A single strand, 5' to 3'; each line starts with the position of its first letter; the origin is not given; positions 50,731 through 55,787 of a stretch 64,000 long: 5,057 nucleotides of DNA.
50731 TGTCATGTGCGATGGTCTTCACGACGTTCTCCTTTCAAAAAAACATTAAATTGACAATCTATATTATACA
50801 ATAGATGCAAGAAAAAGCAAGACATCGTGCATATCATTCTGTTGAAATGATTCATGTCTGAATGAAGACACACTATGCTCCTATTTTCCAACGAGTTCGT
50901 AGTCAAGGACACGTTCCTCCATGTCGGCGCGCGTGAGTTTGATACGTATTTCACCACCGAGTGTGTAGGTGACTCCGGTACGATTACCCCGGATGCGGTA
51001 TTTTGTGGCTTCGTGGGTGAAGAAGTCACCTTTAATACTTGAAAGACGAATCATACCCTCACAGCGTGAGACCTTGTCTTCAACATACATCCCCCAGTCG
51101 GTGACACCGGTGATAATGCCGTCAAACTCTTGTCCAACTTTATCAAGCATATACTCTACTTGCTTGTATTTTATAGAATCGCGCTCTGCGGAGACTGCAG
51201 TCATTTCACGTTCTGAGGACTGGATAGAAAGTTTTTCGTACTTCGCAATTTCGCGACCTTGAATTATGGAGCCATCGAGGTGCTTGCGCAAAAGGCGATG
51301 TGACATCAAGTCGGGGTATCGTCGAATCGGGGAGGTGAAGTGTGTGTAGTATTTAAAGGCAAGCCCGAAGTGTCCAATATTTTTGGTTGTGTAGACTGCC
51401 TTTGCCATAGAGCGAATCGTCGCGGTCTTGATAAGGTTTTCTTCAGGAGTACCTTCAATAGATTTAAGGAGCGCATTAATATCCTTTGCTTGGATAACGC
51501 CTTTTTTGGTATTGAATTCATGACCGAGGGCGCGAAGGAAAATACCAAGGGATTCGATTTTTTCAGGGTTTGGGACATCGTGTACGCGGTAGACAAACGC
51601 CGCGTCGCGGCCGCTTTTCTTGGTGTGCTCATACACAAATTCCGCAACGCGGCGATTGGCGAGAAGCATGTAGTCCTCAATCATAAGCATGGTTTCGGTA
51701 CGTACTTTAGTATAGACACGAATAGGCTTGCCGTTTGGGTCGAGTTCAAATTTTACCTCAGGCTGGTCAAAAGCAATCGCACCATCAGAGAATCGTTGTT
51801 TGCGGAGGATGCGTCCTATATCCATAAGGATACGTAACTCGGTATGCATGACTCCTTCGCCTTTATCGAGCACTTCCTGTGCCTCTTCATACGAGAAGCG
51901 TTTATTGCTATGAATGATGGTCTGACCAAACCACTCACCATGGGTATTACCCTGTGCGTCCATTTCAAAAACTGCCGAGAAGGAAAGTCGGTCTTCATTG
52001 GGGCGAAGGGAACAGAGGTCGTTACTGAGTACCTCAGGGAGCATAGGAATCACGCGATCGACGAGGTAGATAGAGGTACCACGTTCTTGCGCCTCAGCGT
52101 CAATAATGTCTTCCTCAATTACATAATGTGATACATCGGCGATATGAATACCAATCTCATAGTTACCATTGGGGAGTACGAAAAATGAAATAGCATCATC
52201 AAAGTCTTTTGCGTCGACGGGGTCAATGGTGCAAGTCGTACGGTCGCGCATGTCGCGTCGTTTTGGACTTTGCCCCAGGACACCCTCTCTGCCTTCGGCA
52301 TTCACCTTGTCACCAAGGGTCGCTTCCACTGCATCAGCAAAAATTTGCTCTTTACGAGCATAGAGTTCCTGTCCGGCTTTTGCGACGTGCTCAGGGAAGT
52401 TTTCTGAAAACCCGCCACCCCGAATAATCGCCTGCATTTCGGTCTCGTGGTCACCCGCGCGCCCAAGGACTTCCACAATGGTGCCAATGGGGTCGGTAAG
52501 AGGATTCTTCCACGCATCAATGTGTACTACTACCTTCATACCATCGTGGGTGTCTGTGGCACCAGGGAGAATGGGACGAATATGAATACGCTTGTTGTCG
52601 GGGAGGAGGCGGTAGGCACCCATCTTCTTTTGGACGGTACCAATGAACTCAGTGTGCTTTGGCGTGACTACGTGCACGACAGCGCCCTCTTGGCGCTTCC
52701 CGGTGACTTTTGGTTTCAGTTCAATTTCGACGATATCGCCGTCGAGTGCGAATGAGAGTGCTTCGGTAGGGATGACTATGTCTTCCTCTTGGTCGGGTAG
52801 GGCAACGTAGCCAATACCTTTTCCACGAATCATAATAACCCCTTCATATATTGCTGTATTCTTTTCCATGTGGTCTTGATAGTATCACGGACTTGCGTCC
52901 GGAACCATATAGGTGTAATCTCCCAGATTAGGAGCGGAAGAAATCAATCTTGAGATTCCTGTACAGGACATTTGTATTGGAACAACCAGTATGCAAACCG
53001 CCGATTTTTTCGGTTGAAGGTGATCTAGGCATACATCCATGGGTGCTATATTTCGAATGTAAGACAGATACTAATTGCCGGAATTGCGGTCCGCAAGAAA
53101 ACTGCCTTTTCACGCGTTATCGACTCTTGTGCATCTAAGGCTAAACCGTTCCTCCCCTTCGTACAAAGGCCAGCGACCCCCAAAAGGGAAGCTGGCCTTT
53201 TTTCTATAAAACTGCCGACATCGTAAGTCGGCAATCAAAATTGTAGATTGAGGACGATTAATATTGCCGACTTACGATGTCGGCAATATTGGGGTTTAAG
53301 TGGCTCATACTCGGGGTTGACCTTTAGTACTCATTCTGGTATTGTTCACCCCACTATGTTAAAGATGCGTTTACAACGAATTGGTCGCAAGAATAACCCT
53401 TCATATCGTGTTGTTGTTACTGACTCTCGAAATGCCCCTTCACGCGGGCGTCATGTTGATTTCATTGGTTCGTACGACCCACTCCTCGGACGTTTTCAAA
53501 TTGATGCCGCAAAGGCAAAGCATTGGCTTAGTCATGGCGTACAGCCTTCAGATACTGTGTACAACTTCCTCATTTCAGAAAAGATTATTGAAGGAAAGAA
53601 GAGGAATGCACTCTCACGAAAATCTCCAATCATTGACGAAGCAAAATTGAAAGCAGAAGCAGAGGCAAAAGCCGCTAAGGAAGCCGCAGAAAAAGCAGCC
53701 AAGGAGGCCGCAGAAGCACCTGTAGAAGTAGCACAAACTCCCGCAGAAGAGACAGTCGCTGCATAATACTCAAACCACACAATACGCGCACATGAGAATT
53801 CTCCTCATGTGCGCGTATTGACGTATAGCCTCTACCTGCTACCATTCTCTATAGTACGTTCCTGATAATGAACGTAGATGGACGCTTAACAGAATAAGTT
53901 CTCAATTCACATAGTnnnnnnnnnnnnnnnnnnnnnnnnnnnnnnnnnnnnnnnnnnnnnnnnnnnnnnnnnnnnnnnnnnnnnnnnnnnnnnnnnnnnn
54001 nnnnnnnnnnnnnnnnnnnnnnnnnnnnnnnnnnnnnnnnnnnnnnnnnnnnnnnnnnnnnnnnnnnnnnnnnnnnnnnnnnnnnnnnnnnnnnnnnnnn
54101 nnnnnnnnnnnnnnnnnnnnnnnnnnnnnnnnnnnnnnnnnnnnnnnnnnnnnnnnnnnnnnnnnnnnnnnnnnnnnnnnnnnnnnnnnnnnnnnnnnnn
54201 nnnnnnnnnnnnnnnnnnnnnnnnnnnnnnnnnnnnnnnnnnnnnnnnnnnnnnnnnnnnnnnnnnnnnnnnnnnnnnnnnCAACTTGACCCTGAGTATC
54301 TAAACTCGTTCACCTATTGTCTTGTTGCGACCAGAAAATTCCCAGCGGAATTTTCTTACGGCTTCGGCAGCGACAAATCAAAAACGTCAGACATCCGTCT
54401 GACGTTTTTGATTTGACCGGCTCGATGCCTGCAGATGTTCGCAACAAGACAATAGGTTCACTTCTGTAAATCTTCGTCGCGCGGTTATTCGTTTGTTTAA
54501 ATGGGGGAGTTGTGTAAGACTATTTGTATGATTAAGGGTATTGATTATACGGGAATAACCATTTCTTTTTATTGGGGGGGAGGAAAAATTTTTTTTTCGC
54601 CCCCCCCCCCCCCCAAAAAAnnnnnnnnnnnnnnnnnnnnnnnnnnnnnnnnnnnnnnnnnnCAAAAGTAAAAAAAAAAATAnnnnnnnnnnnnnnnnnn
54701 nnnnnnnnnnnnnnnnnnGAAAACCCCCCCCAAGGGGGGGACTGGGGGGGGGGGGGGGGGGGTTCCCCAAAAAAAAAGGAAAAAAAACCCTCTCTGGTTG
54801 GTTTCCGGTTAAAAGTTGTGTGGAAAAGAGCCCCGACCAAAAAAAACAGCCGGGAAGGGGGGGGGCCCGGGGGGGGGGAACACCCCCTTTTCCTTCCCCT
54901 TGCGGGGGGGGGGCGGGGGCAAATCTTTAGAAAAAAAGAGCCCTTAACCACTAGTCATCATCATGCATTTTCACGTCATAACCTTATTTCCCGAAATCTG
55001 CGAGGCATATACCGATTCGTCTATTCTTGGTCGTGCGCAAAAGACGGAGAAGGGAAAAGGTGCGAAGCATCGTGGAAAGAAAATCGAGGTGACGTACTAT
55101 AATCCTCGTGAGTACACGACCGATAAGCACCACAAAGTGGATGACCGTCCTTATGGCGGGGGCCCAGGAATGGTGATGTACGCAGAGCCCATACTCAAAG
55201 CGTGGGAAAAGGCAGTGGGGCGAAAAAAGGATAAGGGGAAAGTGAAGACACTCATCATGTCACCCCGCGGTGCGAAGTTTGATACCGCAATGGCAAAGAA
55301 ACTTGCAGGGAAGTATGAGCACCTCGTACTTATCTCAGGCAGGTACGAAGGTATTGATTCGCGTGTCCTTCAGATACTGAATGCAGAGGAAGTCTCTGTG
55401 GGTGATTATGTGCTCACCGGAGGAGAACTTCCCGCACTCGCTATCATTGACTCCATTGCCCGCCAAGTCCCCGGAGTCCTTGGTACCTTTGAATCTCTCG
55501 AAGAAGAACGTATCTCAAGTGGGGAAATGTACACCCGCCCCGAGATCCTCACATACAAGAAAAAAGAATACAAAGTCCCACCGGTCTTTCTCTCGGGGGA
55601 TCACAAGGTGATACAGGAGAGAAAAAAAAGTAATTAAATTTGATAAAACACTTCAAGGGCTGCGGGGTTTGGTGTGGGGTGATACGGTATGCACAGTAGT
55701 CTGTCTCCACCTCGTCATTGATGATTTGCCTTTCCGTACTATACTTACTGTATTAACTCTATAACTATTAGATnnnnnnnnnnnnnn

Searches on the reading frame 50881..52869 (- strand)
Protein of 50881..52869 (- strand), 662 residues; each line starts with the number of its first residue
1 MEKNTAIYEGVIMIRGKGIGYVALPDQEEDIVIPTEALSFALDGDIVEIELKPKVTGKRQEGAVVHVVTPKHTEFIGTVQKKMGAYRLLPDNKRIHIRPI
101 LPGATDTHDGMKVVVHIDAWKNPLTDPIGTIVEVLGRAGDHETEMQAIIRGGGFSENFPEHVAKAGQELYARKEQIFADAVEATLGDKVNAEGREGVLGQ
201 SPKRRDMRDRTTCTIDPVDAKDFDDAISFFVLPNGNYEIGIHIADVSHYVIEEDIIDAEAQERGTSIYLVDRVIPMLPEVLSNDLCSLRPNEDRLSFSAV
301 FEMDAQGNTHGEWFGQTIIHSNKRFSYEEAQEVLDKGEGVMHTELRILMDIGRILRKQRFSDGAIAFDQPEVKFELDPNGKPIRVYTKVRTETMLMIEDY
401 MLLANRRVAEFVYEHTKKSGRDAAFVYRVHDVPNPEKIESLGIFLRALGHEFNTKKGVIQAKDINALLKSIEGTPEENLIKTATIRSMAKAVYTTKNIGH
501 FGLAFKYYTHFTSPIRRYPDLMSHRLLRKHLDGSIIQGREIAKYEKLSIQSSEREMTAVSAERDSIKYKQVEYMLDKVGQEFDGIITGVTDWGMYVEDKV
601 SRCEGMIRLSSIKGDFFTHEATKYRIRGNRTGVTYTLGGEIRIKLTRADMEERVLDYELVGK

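Call 12: search_protein_families(library=pfam, proteins=[window:50881-52869:-], max_evalue=0.001)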
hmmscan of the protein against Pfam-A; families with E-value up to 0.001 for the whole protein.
window:50881-52869:- (662 aa): 5 families
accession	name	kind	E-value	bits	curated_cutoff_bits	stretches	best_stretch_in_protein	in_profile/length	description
PF00773.25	RNB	-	3.5e-105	352.3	29.3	1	204-532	1-325/326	RNB domain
PF17876.7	CSD2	-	1.1e-17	64.3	26.2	1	89-159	3-74/74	Cold shock domain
PF08206.17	OB_RNB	-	6.9e-09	35.7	24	1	10-67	1-58/58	Ribonuclease B OB domain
PF17849.7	OB_Dis3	-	8.2e-09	35.9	22.8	1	105-149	29-73/77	Dis3-like cold-shock domain 2 (CSD2)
PF00575.29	S1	-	4.8e-06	27.3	22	1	576-653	2-67/74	S1 RNA binding domain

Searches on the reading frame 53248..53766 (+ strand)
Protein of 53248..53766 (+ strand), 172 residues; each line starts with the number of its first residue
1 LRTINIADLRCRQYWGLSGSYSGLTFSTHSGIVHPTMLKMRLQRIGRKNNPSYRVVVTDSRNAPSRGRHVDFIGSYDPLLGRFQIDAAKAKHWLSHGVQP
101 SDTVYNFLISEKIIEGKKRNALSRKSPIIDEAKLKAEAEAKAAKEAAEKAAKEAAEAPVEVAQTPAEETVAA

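Call 39: search_protein_families(library=pfam, proteins=[window:53248-53766:+], max_evalue=0.001)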
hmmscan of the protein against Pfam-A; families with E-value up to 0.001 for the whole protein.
window:53248-53766:+ (172 aa): 1 family
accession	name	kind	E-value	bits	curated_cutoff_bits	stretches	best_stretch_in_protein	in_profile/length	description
PF00886.24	Ribosomal_S16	-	3.3e-16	59.4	27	1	44-101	1-62/62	Ribosomal protein S16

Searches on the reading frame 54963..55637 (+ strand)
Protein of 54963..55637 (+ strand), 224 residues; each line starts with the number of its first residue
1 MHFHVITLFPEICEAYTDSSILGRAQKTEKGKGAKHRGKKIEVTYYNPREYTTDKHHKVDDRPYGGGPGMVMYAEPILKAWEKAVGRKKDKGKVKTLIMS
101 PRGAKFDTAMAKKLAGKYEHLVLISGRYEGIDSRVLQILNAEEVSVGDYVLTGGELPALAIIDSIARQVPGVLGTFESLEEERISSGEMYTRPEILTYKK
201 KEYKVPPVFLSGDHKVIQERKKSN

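Call 39: search_protein_families(library=pfam, proteins=[window:54963-55637:+], max_evalue=0.001)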
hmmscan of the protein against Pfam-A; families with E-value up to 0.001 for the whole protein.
window:54963-55637:+ (224 aa): 1 family
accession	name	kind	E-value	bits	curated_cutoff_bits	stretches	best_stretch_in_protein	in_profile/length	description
PF01746.26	tRNA_m1G_MT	-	4.2e-41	141.3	27.3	1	41-220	10-181/195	tRNA (Guanine-1)-methyltransferase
